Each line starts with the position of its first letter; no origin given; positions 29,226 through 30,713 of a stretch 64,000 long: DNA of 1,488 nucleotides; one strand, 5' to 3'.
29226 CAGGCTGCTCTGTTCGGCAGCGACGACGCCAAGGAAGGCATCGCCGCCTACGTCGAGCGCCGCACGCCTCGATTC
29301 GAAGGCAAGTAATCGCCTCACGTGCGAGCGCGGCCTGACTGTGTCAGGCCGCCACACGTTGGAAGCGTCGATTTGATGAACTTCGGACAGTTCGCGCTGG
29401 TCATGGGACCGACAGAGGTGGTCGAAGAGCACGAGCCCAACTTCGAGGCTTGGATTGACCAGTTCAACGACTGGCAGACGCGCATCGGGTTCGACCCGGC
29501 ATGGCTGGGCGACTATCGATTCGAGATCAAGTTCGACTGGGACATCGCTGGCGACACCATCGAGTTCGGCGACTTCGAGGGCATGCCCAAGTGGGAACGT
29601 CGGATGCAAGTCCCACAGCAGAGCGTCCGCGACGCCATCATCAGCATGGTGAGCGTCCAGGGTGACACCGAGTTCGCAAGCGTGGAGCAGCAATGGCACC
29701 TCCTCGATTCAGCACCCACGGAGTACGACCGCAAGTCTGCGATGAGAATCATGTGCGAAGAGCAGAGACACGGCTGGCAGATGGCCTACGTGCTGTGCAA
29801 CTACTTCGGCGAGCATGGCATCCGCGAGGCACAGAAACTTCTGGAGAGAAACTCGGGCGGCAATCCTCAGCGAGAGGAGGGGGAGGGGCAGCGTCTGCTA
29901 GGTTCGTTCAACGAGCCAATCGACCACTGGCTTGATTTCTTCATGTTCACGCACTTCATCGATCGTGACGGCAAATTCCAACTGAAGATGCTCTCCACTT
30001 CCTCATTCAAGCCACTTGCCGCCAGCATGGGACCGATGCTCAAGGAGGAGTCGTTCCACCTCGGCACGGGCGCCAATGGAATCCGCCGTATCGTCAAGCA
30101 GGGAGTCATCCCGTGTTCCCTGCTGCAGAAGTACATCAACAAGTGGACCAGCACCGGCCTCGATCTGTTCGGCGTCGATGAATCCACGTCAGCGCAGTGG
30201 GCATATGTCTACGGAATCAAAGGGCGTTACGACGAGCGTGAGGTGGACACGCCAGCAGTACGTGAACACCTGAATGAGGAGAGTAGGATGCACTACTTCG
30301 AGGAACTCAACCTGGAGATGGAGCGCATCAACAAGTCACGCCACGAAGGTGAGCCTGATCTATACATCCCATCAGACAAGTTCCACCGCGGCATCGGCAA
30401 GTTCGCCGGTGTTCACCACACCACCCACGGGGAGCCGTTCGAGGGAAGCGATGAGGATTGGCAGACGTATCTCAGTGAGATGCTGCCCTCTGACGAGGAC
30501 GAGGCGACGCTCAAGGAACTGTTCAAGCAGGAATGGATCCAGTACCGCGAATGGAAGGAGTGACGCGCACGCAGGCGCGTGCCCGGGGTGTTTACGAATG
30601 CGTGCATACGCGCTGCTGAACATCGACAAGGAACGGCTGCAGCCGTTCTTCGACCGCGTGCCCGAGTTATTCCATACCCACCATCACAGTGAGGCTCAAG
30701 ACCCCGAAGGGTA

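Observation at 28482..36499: Compact oxidation cluster: BoxB-like diiron epoxidase with crotonases, 3-hydroxyacyl-CoA dehydrogenase, aldehyde dehydrogenase, a P-loop kinase and an AlkB-type membrane hydroxylase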

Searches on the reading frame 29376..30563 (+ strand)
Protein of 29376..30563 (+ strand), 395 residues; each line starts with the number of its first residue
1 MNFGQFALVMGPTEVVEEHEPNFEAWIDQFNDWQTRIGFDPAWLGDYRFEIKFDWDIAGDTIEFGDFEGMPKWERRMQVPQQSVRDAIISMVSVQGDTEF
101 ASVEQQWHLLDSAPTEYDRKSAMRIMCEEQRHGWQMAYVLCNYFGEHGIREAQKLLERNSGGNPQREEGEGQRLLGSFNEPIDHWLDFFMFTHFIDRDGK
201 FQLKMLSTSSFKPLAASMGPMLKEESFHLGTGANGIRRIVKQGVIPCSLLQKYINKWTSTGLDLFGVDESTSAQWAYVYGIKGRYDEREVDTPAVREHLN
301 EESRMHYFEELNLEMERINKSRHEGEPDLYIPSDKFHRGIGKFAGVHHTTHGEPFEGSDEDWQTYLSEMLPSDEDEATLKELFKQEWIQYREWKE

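Call 3: search_protein_families(library=pfam, proteins=[window:29376-30563:+], max_evalue=0.01)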
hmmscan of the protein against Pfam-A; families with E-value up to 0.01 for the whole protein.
window:29376-30563:+ (395 aa): 1 family
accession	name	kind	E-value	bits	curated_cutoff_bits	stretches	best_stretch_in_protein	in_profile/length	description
PF05138.18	PaaA_PaaC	-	1.9e-10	40.8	28.5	1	81-281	11-192/263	Phenylacetic acid catabolic protein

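Call 4: search_protein_families(library=ncbifam, proteins=[window:29376-30563:+], max_evalue=0.01)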
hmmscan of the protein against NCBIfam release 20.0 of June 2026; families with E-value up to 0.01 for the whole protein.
window:29376-30563:+ (395 aa): 2 families
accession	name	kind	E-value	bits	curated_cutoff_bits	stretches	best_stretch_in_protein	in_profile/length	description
TIGR03225.1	benzo_boxB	equivalog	2e-67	228.1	499.1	3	39-242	63-256/471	benzoyl-CoA 2,3-epoxidase subunit BoxB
TIGR02156.2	PA_CoA_Oxy1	equivalog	1.2e-07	31.2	280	1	83-282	20-208/289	1,2-phenylacetyl-CoA epoxidase subunit PaaA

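Call 5: search_solved_structures(query=window:29376-30563:+, max_evalue=0.01, show_alignments=1)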
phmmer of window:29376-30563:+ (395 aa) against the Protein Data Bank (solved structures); distinct sequences matched with E-value up to 0.01: 5.
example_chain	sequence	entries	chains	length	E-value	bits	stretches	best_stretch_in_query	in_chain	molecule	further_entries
3per_A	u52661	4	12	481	2.9e-49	171.7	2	42-242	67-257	Benzoyl-CoA oxygenase component B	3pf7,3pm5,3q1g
4mud_A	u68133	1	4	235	9.4e-16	61.3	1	69-241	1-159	Ring oxydation complex/ phenylacetic acid degradation related protein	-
4iit_A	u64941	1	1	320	0.00037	23.1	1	174-275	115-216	Phenylacetate-CoA oxygenase subunit PaaA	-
4ii4_A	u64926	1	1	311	0.00038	23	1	175-275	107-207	1,2-phenylacetyl-CoA epoxidase, subunit A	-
3pvr_A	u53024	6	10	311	0.00045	22.8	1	175-275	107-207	Phenylacetic acid degradation protein paaA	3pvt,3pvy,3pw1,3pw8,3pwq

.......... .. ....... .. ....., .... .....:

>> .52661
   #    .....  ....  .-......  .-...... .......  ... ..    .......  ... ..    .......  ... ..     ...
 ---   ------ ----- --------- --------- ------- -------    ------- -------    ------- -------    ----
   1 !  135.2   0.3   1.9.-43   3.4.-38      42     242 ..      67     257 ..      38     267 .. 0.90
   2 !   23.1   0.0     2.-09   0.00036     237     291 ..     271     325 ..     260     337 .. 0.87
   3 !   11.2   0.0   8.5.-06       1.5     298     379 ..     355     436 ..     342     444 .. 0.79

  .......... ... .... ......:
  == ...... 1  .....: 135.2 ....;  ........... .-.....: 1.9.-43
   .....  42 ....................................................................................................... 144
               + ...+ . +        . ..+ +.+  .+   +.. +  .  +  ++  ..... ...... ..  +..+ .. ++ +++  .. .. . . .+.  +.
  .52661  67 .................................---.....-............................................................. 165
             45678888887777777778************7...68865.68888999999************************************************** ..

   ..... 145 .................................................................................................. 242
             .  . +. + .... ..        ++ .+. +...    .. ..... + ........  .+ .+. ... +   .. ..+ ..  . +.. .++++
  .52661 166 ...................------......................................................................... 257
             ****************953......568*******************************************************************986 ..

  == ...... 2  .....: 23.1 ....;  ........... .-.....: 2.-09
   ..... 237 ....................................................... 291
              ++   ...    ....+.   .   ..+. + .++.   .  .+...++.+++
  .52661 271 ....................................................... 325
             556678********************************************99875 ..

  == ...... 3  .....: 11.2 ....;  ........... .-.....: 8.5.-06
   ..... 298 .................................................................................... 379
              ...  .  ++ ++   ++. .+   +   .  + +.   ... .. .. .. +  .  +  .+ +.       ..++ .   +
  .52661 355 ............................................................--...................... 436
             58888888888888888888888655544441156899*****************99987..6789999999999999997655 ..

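Call 8: find_homologous_proteins(query=window:29376-30563:+)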
Query window:29376-30563:+ (395 aa): 7684 proteins with E <= 0.001 among 8000 candidates; the best 120 are listed.
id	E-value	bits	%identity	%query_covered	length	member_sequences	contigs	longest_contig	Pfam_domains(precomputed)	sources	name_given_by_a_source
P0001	2.4e-260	882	94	100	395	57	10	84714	PF05138.19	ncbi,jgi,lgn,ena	jgi:benzoyl-CoA 2,3-dioxygenase component B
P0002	1.5e-259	879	94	100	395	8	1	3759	PF05138.19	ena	-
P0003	3.6e-230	782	84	98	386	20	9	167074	PF05138.19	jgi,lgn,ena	jgi:benzoyl-CoA 2,3-dioxygenase component B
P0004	6.7e-230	782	85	98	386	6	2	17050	PF05138.19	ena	-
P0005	1.7e-228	777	84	98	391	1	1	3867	PF05138.19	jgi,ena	-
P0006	2.4e-228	776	84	98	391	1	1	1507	PF05138.19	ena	-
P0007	9.7e-228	774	84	98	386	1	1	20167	PF05138.19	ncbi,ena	-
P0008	1.0e-227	774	84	98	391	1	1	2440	PF05138.19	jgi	jgi:benzoyl-CoA 2,3-dioxygenase component B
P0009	1.1e-227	774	84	98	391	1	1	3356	PF05138.19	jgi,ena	jgi:benzoyl-CoA 2,3-dioxygenase component B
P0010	2.1e-227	773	84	98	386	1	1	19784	PF05138.19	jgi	-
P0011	2.3e-227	773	84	98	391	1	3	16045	PF05138.19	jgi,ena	jgi:benzoyl-CoA 2,3-dioxygenase component B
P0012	4.3e-227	772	84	98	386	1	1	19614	PF05138.19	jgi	-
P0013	5.9e-227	772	83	98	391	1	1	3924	PF05138.19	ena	-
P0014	2.9e-226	770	84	97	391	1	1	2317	PF05138.19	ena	-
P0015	1.3e-225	767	84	98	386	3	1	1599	PF05138.19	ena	-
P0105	2.1e-202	691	76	97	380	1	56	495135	PF05138.19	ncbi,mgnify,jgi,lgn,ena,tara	ncbi:MAG: Phenylacetic acid catabolic protein [Candidatus Poseidoniales archaeon]|mgnify:FL=1|jgi:be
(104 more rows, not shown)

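Call 16: find_encoding_contigs(protein=P0105, flank=10000, max_places=3)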
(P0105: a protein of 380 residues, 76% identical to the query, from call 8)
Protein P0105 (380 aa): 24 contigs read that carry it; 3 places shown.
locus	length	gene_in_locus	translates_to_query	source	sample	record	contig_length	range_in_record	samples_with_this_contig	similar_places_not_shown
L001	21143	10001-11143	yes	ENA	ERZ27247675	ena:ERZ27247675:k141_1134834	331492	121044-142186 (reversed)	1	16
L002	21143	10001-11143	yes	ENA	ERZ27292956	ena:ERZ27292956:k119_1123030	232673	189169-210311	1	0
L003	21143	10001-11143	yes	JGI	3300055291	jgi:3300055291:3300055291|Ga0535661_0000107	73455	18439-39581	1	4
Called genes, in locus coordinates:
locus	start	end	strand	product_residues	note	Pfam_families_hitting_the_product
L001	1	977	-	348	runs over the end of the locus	PF01467:CTP_transf_like, PF04019:DUF359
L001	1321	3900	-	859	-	-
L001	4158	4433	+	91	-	PF12976:DUF3860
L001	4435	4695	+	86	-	PF12976:DUF3860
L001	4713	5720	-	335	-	PF00274:Glycolytic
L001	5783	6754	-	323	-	PF03320:FBPase_glpX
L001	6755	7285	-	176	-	PF01967:MoaC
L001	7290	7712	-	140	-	PF02391:MoaE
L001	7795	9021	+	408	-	PF13450:NAD_binding_8 (weak)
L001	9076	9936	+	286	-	PF00378:ECH_1, PF16113:ECH_2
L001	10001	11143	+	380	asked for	PF05138:PaaA_PaaC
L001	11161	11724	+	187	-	-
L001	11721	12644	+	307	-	PF02737:3HCDH_N, PF03446:NAD_binding_2 (faint), PF00725:3HCDH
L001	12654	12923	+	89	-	PF04193:PQ-loop (weak)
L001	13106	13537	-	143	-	PF07386:DUF1499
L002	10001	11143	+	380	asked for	PF05138:PaaA_PaaC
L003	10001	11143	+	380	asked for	PF05138:PaaA_PaaC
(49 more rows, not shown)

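Call 22: search_protein_representatives(protein=window:29376-30563:+)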
Query: 395 residues. Proteins with E-value up to 0.001 (for the whole library): 859; up to 1e-10: 454; up to 1e-30: 114. The best 150 are listed.
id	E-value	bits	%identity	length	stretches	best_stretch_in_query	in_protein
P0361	2.9e-108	379.2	50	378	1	21-394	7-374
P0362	1.9e-107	376.5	74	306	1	58-290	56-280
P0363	1.6e-99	350.4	56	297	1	23-320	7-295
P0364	3.4e-96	339.4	48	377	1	25-395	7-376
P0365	3.1e-82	293.5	60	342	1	70-297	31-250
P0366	1.8e-76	274.5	60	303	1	22-243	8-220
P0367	4.1e-76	273.3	96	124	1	10-133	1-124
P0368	6.0e-75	269.4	67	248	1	58-262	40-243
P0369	1.0e-73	265.4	44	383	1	56-388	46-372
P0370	3.5e-73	263.7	53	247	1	141-388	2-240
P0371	9.2e-71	255.7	57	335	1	123-351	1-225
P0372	1.3e-70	255.2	44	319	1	22-341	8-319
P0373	3.1e-70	253.9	50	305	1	22-264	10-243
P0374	7.8e-70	252.6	56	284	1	126-352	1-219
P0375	9.7e-67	242.4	53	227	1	22-246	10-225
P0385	7.7e-56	206.5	41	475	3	37-242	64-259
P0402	2.0e-46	175.5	37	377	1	59-374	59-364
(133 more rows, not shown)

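Call 25: find_related_loci(query=A2, collection=genome_contigs, flank=10000)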
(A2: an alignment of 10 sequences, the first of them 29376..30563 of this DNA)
Query A2 (395 aa) in genome_contigs; peptide patterns used: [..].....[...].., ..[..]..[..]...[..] (x = any residue, [..] = any of these).
600 stretches matched a pattern (row limit reached: there are more); 592 encode a relative of the query (tblastn E <= 1e-3); the best 80 are kept; 80 distinct loci.
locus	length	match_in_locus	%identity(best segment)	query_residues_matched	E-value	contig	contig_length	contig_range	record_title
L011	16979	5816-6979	84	8-395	0e+0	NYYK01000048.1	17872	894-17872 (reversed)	MAG: Methanobacteriota archaeon isolate ARS80 38908, whole genome shotgun sequence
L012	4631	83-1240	82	10-395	0e+0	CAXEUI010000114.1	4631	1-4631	MAG TPA_asm: uncultured Candidatus Poseidoniales archaeon isolate ERR599072_binner12_Refined_11 genome assembly, contig:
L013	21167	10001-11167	78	7-395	0e+0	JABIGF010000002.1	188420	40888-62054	MAG: Methanobacteriota archaeon isolate SI053_bin38 k141_1350185, whole genome shotgun sequence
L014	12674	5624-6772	79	13-394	0e+0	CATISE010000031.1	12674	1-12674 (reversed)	MAG: Marine Group II euryarchaeote MED-G33 isolate bin.838 MAG genome assembly, contig: k119_2378559, whole genome shotg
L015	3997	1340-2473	78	10-394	0e+0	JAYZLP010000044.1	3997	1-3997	MAG: Thermoplasmatota archaeon isolate XB_MAG309 DB_MAG309_0044, whole genome shotgun sequence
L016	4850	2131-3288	77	10-395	0e+0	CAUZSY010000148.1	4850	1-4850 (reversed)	MAG: Candidatus Thalassarchaeaceae archaeon isolate CB6_Bottom.19 genome assembly, contig: Ga0310122_10013786, whole gen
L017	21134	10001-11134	78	10-394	0e+0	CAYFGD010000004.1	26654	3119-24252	MAG TPA_asm: uncultured Candidatus Poseidoniales archaeon isolate ERP001736_co1_127 genome assembly, contig: NODE_703_le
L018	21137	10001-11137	77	9-394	0e+0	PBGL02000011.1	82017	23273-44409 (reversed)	MAG: Methanobacteriota archaeon isolate SP3063 MHASMcontig_259460, whole genome shotgun sequence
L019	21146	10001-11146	77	6-394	0e+0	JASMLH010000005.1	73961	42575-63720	MAG: Candidatus Thalassarchaeaceae archaeon isolate Arabian9_MAG_35 NODE_5_length_73961_cov_5.016580, whole genome shotg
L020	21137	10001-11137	77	9-394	0e+0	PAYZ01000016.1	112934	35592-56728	MAG: Methanobacteriota archaeon isolate SP88 85865, whole genome shotgun sequence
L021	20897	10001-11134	76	10-394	0e+0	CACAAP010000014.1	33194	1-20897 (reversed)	uncultured Candidatus Poseidoniales archaeon isolate AG-343-E09 genome assembly, contig: AG-343-E09_NODE_14, whole genom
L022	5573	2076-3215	76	8-394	0e+0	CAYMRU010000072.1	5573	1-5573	MAG TPA_asm: uncultured Candidatus Poseidoniales archaeon isolate SRP077602_co11_569 genome assembly, contig: NODE_20821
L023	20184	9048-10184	76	10-395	0e+0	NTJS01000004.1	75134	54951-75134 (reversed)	MAG: Marine Group II euryarchaeote MED-G35 EUII-MED-G35-C4, whole genome shotgun sequence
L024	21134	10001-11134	76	10-394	0e+0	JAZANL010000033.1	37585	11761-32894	MAG: Thermoplasmatota archaeon isolate XB_MAG961 DB_MAG961_0033, whole genome shotgun sequence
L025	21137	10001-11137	76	9-394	0e+0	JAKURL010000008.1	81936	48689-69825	MAG: Candidatus Thalassarchaeum sp. isolate ALOHA_A2.5_54 A2.5-MGIIb-O1-3_8, whole genome shotgun sequence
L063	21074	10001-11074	62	26-388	4e-153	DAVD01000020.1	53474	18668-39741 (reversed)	MAG TPA_asm: Candidatus Poseidonia alphae isolate UBA255 UBA255_contig_14911, whole genome shotgun sequence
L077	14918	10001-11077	60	22-388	1e-145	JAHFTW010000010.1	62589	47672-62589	MAG: Thermoplasmata archaeon isolate nzgw65 NODE_144_length_62590_cov_5.017417, whole genome shotgun sequence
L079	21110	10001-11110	57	13-391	2e-145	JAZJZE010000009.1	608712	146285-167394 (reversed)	MAG: bacterium isolate ADI_H2L1_1_122_18_3-bin012 ADIH2L11_B012_0_000000000009, whole genome shotgun sequence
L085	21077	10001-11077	55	22-388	3e-128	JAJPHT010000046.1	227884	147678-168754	MAG: Proteobacteria bacterium isolate Centralia_MAG_189 k107_34263139, whole genome shotgun sequence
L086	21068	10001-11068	54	23-388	4e-128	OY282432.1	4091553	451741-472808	MAG: uncultured Candidatus Binatia bacterium isolate 81991fb1-66cf-4eb3-b653-309a223604dd genome assembly, chromosome: 1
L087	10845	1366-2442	54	22-388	1e-127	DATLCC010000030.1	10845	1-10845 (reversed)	MAG TPA_asm: Thermoplasmatota archaeon isolate SMAG_U14314 k141_10511720, whole genome shotgun sequence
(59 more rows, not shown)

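Call 29: search_protein_families(library=pfam, proteins=[L086:4307-6400:-, L086:5359-6597:+, L086:6561-8693:+, L086:6660-8684:-, L086:8736-9836:-, L086:11287-12720:+, L086:12960-13847:-, L086:13228-14229:-, L086:13844-14581:-, L086:15210-15794:-], max_evalue=0.001)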
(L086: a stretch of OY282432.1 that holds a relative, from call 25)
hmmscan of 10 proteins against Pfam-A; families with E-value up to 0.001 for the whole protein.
L086:4307-6400:- (697 aa): 0 families

L086:5359-6597:+ (412 aa): 0 families

L086:6561-8693:+ (710 aa): 0 families

L086:6660-8684:- (674 aa): 2 families
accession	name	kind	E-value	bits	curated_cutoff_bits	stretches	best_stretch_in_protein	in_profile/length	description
PF01970.21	TctA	-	1.6e-122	409.6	28.9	1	22-445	2-423/423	Tripartite tricarboxylate transporter TctA family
PF07331.16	TctB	-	2.7e-09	37.8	29.1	1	531-664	8-137/137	Tripartite tricarboxylate transporter TctB family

L086:8736-9836:- (366 aa): 1 family
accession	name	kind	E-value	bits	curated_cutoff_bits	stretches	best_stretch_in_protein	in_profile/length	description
PF03401.19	TctC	-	0.00027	21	27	0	90-190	17-118/274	Tripartite tricarboxylate transporter family receptor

L086:11287-12720:+ (477 aa): 3 families
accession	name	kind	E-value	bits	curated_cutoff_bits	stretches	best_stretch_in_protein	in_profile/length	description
PF01512.22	Complex1_51K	-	2.5e-37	128.5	31.2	1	111-282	1-149/150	Nuo51 FMN-binding domain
PF10589.14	NADH_4Fe-4S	-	8.3e-16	58.1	23.5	1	395-475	3-83/85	NADH-ubiquinone oxidoreductase-F iron-sulfur binding region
PF10531.15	SLBB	-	6.2e-08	32.8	27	1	309-355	6-54/55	SLBB domain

L086:12960-13847:- (295 aa): 1 family
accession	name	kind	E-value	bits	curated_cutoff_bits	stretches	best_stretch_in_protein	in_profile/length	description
PF03588.20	Leu_Phe_trans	-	6.3e-75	250.8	22.7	1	102-272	2-171/171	Leucyl/phenylalanyl-tRNA protein transferase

L086:13228-14229:- (333 aa): 0 families

L086:13844-14581:- (245 aa): 0 families

L086:15210-15794:- (194 aa): 1 family
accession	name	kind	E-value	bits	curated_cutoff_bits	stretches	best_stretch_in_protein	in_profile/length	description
PF00293.34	NUDIX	-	2.2e-13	50.8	21.1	1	28-142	5-121/134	NUDIX domain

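Call 55: find_encoding_contigs(protein=P0364, flank=8000, max_places=2)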
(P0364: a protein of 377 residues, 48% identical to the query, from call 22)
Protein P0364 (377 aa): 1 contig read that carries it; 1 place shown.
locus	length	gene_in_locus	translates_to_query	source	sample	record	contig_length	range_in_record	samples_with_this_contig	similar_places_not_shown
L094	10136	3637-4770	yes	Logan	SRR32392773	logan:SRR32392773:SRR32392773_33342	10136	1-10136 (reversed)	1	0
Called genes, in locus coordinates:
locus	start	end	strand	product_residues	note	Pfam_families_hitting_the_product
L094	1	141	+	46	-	?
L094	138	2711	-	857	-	-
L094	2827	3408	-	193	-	PF18306:LDcluster4, PF03641:Lysine_decarbox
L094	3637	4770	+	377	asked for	PF05138:PaaA_PaaC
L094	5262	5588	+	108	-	-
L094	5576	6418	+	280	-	PF04784:DUF547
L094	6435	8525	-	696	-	PF01839:FG-GAP (faint), PF13517:FG-GAP_3 (faint), PF13860:FlgD_ig (faint)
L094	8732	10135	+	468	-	?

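Call 57: find_encoding_contigs(protein=P0361, flank=8000, max_places=2)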
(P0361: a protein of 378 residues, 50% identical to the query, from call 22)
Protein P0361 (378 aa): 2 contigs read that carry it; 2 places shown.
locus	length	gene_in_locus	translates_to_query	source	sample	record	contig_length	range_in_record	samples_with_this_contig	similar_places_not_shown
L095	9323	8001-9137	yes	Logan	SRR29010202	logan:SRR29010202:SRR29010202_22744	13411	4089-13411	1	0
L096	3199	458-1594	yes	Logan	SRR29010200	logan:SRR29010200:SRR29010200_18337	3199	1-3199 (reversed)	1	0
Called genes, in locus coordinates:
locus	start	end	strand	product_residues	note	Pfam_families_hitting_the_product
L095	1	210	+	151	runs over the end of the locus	PF00011:HSP20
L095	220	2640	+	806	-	PF02190:LON_substr_bdg, PF00004:AAA, PF07728:AAA_5 (weak), PF22667:Lon_lid, PF05362:Lon_C, PF13541:ChlI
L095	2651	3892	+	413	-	PF00072:Response_reg, PF02518:HATPase_c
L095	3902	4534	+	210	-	PF02627:CMD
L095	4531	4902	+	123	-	PF01648:ACPS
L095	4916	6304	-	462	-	PF03448:MgtE_N, PF00571:CBS, PF01769:MgtE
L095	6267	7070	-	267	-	PF00398:RrnaAD, PF13489:Methyltransf_23 (weak), PF08241:Methyltransf_11 (weak), PF08242:Methyltransf_12, PF13649:Methyltransf_25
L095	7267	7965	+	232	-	PF00440:TetR_N, PF17932:TetR_C_24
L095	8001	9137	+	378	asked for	PF05138:PaaA_PaaC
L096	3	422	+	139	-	?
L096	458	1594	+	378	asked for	PF05138:PaaA_PaaC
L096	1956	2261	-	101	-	PF09827:CRISPR_Cas2, PF20803:PaaX_M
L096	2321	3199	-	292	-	?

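Call 58: find_encoding_contigs(protein=P0369, flank=8000, max_places=2)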
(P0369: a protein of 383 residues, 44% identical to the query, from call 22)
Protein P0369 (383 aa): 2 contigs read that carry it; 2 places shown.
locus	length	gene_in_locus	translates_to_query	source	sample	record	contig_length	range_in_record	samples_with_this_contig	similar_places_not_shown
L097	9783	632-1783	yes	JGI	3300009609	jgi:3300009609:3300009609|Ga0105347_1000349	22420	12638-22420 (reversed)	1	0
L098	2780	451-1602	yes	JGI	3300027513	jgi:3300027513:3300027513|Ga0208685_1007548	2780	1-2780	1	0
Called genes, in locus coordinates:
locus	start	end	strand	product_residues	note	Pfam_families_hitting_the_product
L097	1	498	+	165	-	?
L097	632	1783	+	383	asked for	PF05138:PaaA_PaaC (faint)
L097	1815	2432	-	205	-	PF13489:Methyltransf_23, PF07021:MetW (weak), PF13847:Methyltransf_31 (weak), PF08241:Methyltransf_11 (weak), PF08242:Methyltransf_12, PF13649:Methyltransf_25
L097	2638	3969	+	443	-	PF03448:MgtE_N, PF00571:CBS, PF01769:MgtE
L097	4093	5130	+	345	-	-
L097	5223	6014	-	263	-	PF02585:PIG-L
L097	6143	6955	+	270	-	-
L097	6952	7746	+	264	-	PF00404:Dockerin_1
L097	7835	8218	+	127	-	PF16734:Pilin_GH (weak)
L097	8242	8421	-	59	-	-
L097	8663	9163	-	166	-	PF13474:SnoaL_3, PF14534:DUF4440 (weak), PF12680:SnoaL_2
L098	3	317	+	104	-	?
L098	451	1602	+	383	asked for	PF05138:PaaA_PaaC (faint)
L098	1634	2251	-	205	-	PF13489:Methyltransf_23, PF07021:MetW (weak), PF13847:Methyltransf_31 (weak), PF08241:Methyltransf_11 (weak), PF08242:Methyltransf_12, PF13649:Methyltransf_25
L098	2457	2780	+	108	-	?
